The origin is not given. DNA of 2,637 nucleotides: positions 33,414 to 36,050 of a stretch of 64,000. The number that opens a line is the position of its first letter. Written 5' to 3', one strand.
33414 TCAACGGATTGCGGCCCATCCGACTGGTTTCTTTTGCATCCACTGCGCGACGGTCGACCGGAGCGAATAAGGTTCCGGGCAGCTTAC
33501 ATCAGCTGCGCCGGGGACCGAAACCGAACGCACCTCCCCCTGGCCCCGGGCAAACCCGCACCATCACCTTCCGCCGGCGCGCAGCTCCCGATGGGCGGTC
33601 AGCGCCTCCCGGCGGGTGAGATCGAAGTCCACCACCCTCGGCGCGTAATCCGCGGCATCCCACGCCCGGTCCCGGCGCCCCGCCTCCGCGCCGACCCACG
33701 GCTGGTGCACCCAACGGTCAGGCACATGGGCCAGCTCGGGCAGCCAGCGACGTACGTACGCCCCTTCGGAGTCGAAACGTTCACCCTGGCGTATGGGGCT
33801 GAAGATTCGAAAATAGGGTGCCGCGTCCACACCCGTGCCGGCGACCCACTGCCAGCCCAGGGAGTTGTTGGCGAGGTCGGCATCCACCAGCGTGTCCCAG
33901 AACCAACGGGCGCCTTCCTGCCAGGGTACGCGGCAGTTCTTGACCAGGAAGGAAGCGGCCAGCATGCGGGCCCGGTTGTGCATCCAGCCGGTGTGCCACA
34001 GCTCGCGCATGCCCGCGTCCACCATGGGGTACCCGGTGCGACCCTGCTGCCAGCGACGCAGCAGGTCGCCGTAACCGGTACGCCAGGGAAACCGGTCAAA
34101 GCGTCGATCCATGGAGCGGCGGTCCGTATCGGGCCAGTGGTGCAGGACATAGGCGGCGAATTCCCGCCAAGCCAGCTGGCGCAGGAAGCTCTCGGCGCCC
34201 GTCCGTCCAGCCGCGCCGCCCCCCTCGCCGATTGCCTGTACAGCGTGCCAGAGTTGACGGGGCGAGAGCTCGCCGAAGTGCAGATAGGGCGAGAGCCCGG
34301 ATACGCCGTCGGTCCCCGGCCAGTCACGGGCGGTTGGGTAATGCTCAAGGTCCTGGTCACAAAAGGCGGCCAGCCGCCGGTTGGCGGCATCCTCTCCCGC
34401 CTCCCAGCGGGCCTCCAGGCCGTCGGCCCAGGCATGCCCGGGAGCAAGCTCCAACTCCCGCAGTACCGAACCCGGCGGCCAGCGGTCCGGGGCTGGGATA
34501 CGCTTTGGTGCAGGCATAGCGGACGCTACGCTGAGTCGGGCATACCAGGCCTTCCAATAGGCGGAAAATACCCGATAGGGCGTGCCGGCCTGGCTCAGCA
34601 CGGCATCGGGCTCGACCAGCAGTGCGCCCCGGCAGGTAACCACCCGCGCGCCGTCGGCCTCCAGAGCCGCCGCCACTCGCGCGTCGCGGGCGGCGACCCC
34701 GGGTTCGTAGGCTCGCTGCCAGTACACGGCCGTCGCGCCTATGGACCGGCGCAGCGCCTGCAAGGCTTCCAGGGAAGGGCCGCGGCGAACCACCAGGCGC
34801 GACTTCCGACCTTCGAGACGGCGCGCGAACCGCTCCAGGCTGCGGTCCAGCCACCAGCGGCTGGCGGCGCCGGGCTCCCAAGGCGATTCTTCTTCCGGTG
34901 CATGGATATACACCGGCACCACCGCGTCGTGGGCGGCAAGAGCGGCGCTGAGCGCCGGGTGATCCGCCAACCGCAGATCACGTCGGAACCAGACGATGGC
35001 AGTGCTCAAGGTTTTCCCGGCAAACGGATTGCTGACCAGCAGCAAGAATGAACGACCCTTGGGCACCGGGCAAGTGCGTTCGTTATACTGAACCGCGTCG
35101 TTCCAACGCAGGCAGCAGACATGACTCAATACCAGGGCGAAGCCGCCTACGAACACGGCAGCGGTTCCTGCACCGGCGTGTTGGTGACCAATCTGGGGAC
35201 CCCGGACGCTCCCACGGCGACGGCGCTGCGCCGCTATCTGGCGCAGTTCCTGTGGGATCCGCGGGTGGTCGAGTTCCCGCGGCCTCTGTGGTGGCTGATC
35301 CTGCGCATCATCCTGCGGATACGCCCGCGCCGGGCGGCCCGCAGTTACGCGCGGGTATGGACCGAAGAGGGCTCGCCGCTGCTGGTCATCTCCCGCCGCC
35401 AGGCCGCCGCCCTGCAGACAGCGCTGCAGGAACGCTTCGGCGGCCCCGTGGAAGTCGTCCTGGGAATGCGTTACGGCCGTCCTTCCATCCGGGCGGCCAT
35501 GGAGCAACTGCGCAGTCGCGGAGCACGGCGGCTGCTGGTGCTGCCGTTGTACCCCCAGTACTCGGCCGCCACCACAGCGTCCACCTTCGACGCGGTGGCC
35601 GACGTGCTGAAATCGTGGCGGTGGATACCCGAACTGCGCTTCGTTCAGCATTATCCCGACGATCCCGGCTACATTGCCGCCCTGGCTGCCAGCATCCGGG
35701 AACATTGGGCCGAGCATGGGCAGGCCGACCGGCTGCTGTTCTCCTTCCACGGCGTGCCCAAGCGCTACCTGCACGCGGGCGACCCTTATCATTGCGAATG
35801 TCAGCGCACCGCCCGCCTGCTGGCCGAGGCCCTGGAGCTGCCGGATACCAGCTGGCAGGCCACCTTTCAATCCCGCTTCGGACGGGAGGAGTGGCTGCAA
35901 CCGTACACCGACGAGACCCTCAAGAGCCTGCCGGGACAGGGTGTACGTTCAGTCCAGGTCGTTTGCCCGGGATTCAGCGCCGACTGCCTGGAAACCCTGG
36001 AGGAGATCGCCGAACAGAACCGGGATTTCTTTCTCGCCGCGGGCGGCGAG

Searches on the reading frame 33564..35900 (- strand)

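Call 74: search_protein_families(library=pfam, proteins=[window:33564-35900:-], max_evalue=0.00001)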
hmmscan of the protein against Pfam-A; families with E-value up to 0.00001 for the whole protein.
window:33564-35900:- (778 aa): 2 families
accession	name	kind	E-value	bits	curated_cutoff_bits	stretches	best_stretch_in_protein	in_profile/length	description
PF03441.19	FAD_binding_7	-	1.9e-79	266.2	27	1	572-770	1-201/203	FAD binding domain of DNA photolyase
PF00875.24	DNA_photolyase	-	8.8e-48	162.8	26.6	1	301-465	1-163/164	DNA photolyase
